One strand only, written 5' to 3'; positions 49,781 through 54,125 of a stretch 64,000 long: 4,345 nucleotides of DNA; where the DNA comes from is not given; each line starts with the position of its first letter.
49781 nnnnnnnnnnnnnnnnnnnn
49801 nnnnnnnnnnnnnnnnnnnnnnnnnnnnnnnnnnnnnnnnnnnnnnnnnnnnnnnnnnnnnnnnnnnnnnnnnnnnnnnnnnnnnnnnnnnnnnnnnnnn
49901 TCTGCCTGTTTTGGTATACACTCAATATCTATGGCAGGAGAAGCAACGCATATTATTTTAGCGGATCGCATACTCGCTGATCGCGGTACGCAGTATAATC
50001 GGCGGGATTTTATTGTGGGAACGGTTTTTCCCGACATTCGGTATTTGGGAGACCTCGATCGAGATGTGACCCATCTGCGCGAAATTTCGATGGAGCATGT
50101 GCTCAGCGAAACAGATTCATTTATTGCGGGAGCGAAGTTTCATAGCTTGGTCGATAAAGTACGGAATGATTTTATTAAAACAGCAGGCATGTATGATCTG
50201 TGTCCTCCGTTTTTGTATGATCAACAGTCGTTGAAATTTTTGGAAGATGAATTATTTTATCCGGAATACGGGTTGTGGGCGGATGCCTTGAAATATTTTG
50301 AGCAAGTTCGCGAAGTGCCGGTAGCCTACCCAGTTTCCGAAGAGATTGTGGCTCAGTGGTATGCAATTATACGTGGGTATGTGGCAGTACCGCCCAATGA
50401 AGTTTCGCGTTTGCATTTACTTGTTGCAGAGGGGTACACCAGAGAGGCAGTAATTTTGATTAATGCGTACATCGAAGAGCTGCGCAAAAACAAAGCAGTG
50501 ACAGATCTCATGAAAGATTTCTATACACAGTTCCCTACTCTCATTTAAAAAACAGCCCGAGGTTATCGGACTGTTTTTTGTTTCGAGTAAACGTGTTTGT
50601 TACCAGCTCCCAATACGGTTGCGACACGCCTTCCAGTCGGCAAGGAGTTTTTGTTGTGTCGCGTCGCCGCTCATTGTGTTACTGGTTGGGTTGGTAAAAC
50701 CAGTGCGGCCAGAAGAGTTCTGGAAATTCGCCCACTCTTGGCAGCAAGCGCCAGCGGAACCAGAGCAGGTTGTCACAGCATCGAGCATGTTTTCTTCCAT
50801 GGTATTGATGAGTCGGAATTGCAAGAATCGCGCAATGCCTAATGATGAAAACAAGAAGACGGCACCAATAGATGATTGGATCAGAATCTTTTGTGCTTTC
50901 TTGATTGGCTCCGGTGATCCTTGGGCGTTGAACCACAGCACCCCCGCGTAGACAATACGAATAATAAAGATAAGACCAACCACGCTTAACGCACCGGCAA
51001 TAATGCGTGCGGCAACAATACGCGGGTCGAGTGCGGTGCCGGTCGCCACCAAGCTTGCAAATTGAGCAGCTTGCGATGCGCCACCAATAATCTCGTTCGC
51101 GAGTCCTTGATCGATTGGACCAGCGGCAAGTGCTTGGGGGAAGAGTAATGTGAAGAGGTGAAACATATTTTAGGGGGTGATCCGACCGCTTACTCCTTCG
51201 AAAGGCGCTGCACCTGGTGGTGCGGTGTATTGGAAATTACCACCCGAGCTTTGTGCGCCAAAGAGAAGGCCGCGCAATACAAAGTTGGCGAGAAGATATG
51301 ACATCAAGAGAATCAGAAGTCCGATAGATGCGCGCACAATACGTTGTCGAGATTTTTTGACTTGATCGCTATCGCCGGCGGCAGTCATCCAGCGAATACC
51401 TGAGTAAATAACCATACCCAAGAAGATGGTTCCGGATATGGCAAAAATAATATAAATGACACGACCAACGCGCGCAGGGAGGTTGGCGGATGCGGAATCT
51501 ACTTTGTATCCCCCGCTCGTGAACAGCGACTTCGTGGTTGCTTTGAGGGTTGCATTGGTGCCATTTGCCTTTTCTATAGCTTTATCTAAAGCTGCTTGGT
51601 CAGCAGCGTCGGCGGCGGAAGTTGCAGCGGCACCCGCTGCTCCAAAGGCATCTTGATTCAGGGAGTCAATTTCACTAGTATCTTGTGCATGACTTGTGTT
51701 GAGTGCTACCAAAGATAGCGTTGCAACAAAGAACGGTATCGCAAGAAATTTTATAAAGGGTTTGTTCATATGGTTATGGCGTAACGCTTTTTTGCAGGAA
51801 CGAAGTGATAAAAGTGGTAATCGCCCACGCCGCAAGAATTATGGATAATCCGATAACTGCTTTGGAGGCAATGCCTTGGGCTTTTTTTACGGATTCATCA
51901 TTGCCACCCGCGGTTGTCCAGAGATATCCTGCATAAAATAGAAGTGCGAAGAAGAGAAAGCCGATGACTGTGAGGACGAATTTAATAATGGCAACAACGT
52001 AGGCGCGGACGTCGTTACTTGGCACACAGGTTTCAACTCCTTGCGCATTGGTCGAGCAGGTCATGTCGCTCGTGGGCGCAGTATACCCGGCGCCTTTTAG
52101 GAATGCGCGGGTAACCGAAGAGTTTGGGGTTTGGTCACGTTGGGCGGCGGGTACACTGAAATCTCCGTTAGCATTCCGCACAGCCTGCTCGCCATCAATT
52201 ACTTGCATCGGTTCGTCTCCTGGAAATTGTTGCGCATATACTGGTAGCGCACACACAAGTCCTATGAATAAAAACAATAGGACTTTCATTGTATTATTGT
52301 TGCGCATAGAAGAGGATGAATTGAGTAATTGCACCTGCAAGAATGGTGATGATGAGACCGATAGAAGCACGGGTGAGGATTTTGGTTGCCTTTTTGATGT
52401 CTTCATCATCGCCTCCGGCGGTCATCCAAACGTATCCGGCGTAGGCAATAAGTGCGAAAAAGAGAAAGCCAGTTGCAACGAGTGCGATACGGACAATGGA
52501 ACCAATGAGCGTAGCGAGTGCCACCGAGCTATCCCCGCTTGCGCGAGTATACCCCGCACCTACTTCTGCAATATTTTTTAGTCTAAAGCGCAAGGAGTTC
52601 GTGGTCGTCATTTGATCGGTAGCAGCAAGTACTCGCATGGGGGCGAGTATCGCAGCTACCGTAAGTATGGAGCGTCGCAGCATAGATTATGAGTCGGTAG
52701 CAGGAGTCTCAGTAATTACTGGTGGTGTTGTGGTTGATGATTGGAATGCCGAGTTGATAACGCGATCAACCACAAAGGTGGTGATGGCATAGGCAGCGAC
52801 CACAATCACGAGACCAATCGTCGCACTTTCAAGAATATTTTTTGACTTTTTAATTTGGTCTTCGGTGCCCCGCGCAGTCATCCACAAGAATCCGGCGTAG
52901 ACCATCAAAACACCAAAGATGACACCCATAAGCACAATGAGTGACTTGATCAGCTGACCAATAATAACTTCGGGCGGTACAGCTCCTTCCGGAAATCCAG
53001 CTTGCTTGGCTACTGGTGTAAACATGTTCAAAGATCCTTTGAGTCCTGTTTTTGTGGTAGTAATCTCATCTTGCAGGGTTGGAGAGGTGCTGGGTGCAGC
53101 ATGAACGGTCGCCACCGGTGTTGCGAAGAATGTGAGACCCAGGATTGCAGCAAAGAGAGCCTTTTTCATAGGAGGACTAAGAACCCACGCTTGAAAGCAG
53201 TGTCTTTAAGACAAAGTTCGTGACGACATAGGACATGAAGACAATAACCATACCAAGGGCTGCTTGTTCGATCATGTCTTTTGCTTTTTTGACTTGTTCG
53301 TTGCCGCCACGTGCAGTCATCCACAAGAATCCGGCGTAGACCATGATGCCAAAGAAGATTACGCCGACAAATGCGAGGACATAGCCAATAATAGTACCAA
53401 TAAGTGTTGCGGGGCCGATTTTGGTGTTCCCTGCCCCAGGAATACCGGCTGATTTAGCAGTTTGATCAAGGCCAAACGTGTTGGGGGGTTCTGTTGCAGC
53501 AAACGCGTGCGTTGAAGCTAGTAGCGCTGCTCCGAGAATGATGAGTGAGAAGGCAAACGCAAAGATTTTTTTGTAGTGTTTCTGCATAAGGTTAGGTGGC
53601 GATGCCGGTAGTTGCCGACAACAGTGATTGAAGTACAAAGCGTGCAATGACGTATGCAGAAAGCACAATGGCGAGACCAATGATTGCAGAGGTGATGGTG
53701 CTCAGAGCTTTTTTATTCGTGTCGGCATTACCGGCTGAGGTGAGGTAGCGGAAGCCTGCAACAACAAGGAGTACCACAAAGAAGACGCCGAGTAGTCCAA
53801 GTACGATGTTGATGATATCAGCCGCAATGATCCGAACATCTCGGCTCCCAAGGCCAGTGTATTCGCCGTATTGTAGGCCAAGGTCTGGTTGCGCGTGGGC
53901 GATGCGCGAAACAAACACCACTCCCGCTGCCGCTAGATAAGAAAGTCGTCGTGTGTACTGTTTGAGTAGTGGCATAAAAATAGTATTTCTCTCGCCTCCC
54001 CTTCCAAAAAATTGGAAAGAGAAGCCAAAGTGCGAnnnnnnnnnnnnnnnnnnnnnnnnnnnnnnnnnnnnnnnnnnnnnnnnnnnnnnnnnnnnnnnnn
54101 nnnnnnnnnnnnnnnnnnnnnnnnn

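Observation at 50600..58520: Eight-kb operon: galU - sugar-type solute-binding protein - ten tandem TrbC/VirB2-pilin-like paralogues with hypervariable, partly Cys-rich ectodomains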

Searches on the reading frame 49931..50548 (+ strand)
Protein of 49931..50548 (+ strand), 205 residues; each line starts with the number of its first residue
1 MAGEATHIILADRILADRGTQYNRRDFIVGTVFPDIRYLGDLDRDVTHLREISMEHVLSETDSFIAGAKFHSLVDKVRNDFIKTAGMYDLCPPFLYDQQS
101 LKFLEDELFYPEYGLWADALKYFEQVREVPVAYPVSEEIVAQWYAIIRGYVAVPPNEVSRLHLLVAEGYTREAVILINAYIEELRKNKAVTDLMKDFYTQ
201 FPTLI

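Call 5: search_protein_families(library=pfam, proteins=[window:49931-50548:+], max_evalue=0.01)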
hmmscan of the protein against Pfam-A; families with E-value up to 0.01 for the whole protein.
window:49931-50548:+ (205 aa): 1 family
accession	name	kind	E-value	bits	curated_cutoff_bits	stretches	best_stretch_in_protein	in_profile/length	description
PF00882.24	Zn_dep_PLPC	-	0.0022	18.4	26.8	1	6-61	1-57/167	Zinc dependent phospholipase C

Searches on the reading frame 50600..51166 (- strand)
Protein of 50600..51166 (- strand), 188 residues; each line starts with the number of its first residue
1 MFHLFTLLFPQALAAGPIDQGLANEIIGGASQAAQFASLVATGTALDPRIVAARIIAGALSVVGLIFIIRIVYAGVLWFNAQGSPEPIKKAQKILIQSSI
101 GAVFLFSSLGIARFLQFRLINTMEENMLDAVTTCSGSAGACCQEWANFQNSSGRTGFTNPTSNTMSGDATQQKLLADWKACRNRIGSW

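Call 4: search_protein_families(library=pfam, proteins=[window:50600-51166:-], max_evalue=1)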
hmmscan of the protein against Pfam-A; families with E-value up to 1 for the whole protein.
window:50600-51166:- (188 aa): 1 family
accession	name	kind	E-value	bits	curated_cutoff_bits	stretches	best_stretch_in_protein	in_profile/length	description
PF18895.5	T4SS_pilin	-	2.5e-06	27.9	26.6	1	57-115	14-71/71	Type IV secretion system pilin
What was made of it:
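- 50600..51166 (-): G10, pilin (188 aa) with a 65-aa C-terminal ectodomain containing 4 Cys. Last gene of the array. PF18895 at 27.9 bits (call 4).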

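Call 51: search_protein_families(library=ncbifam, proteins=[window:50600-51166:-], max_evalue=0.01)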
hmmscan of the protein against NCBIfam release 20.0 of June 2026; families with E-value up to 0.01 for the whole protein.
window:50600-51166:- (188 aa): 0 families

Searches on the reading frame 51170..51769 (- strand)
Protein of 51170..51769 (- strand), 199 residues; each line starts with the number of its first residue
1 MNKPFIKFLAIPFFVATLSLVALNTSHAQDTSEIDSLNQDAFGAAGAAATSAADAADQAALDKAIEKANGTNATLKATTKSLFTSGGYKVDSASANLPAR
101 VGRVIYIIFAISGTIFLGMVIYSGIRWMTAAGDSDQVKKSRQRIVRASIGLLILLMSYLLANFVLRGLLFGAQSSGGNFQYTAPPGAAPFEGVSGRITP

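Call 4: search_protein_families(library=pfam, proteins=[window:51170-51769:-], max_evalue=1)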
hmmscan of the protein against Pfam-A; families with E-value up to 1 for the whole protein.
window:51170-51769:- (199 aa): 4 families
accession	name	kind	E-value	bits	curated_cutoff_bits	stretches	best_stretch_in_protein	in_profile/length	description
PF18895.5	T4SS_pilin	-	9.2e-07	29.3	26.6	1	104-164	12-71/71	Type IV secretion system pilin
PF04290.18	DctQ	-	0.00073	19.9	28.3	1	90-165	50-127/132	Tripartite ATP-independent periplasmic transporters, DctQ component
PF16936.10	Holin_9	-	0.15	12.8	25.3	1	100-132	24-56/78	Putative holin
PF20077.4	CcmD_alt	-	0.5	10.9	23.5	1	104-122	31-49/61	CcmD family protein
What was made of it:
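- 51170..51769 (-): G9, pilin (199 aa) with an Ala-rich N-terminal ectodomain and a short C-terminal tail. PF18895 at 29.3 bits (call 4).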

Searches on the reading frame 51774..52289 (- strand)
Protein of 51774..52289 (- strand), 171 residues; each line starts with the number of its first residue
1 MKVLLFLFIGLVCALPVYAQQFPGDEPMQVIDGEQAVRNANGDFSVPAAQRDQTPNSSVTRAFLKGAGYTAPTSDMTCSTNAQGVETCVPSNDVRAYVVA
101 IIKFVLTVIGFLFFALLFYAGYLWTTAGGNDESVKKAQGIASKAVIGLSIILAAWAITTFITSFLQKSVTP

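Call 4: search_protein_families(library=pfam, proteins=[window:51774-52289:-], max_evalue=1)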
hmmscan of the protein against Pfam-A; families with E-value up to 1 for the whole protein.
window:51774-52289:- (171 aa): 1 family
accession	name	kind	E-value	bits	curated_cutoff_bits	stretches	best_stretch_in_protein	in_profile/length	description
PF18895.5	T4SS_pilin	-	1.3e-05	25.7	26.6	1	105-161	16-71/71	Type IV secretion system pilin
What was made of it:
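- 51774..52289 (-): G8, pilin (171 aa) with an N-terminal ectodomain of about 70 aa containing 2 Cys. PF18895 at 25.7 bits, E 1.3e-5, just below GA (call 4).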

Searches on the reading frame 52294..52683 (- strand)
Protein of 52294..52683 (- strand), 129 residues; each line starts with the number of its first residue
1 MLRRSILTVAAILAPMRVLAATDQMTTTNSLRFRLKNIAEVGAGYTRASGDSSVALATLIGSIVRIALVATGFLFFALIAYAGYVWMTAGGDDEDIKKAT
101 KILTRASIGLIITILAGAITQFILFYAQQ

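Call 4: search_protein_families(library=pfam, proteins=[window:52294-52683:-], max_evalue=1)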
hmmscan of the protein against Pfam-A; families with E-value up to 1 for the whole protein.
window:52294-52683:- (129 aa): 1 family
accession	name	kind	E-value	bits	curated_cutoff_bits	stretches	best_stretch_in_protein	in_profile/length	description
PF18895.5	T4SS_pilin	-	3.6e-07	30.6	26.6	1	56-123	5-71/71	Type IV secretion system pilin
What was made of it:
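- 52294..52683 (-): G7, short pilin (129 aa). PF18895 at 30.6 bits (call 4).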

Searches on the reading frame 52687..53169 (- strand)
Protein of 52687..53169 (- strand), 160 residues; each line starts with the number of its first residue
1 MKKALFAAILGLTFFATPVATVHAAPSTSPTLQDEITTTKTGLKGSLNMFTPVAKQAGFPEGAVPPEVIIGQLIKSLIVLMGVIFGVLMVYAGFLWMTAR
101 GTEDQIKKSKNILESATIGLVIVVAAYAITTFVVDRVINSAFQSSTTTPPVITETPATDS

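Call 4: search_protein_families(library=pfam, proteins=[window:52687-53169:-], max_evalue=1)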
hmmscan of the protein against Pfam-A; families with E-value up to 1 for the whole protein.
window:52687-53169:- (160 aa): 12 families
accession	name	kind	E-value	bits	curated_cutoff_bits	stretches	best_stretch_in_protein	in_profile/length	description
PF18895.5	T4SS_pilin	-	1.1e-06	29.1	26.6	1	69-133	8-71/71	Type IV secretion system pilin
PF00654.25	Voltage_CLC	-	0.003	17.2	24.8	1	77-148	165-239/346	Voltage gated chloride channel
PF02322.20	Cyt_bd_oxida_II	-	0.013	15.3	35.6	1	69-133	147-211/302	Cytochrome bd terminal oxidase subunit II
PF10320.15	7TM_GPCR_Srsx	-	0.015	15.1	24.1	1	72-146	147-219/257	Serpentine type 7TM GPCR chemoreceptor Srsx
PF01004.24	Flavi_M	-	0.067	13.3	25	1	96-138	18-61/74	Flavivirus envelope glycoprotein M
PF04290.18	DctQ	-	0.072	13.4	28.3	1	74-140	65-129/132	Tripartite ATP-independent periplasmic transporters, DctQ component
PF07331.16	TctB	-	0.17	12.5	29.1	1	48-129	47-127/137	Tripartite tricarboxylate transporter TctB family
PF15820.10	ECSCR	-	0.17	12.2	27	1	105-138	3-36/104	Endothelial cell-specific chemotaxis regulator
PF06570.16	DUF1129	-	0.17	11.9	29.1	1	78-143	117-180/207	Protein of unknown function (DUF1129)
PF23933.1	DUF7269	-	0.19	12.2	29.1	1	86-156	2-62/162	Family of unknown function (DUF7269)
PF02687.27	FtsX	-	0.28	11.7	25.5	1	112-152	48-88/120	FtsX-like permease C-terminal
PF06097.16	DUF945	-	0.68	9.4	26.8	1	75-109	3-36/460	Bacterial protein of unknown function (DUF945)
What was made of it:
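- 52687..53169 (-): G6, pilin (160 aa), 'type A', with a Thr/Pro-rich C-terminal tail. PF18895 at 29.1 bits (call 4).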

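Call 51: search_protein_families(library=ncbifam, proteins=[window:52687-53169:-], max_evalue=0.01)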
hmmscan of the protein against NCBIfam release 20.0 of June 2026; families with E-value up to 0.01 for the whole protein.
window:52687-53169:- (160 aa): 3 families
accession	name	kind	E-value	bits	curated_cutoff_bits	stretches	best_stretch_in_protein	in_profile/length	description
NF045849.1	ICE_MMCAP2_0565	equivalog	6.1e-05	22.6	40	1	69-135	12-78/80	Mbov_0395 family pilin-like conjugal transfer protein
NF047995.1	corrinoid_MtgC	exception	0.0033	16.9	310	1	39-134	66-158/215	glycine betaine-specific corrinoid protein MtgC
TIGR00203.1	cydB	equivalog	0.0059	15.9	117.3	1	72-151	163-243/378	cytochrome d ubiquinol oxidase subunit II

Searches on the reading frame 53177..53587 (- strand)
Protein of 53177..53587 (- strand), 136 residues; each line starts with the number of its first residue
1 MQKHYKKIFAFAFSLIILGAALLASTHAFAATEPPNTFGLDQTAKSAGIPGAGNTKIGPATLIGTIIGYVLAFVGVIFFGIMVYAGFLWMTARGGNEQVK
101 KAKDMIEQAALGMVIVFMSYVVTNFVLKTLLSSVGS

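Call 4: search_protein_families(library=pfam, proteins=[window:53177-53587:-], max_evalue=1)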
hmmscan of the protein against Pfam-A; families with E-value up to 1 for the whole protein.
window:53177-53587:- (136 aa): 4 families
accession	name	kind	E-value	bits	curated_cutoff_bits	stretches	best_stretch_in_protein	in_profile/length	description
PF18895.5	T4SS_pilin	-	0.00037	20.9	26.6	1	61-126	7-71/71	Type IV secretion system pilin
PF02936.19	COX4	-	0.0044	17.5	26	1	3-46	68-111/138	Cytochrome c oxidase subunit IV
PF04515.18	Choline_transpo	-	0.032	13.9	26.9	1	60-134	245-314/326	Plasma-membrane choline transporter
PF23050.1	KH_N4BP1_1st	-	0.11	13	27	1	86-107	40-61/65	N4BP1, first type I KH-domain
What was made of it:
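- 53177..53587 (-): G5, short pilin (136 aa), 'type A'. PF18895 at 20.9 bits, E 3.7e-4, below GA (call 4).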

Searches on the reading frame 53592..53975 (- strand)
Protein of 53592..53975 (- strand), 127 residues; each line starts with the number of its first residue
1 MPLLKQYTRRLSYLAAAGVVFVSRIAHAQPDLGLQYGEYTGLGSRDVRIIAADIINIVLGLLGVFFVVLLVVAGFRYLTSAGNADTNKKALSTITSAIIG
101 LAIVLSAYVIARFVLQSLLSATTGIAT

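Call 4: search_protein_families(library=pfam, proteins=[window:53592-53975:-], max_evalue=1)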
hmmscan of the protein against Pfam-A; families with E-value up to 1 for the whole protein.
window:53592-53975:- (127 aa): 5 families
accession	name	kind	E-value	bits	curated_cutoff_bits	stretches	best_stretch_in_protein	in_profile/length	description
PF18895.5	T4SS_pilin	-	5.8e-11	42.8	26.6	1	50-114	8-71/71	Type IV secretion system pilin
PF04515.18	Choline_transpo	-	0.0051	16.5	26.9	1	44-122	240-314/326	Plasma-membrane choline transporter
PF04290.18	DctQ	-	0.027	14.8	28.3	1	54-121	64-129/132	Tripartite ATP-independent periplasmic transporters, DctQ component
PF10267.14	Tmemb_cc2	-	0.17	11.5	32.8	1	23-75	319-366/397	Predicted transmembrane and coiled-coil 2 protein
PF20990.2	DUF2207_C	-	0.42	10.7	33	1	49-113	138-185/247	Predicted membrane protein (DUF2207) C-terminal domain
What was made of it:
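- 53592..53975 (-): G4, short pilin (127 aa). It is the same 'type B' as G3. PF18895 at 42.8 bits (call 4).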
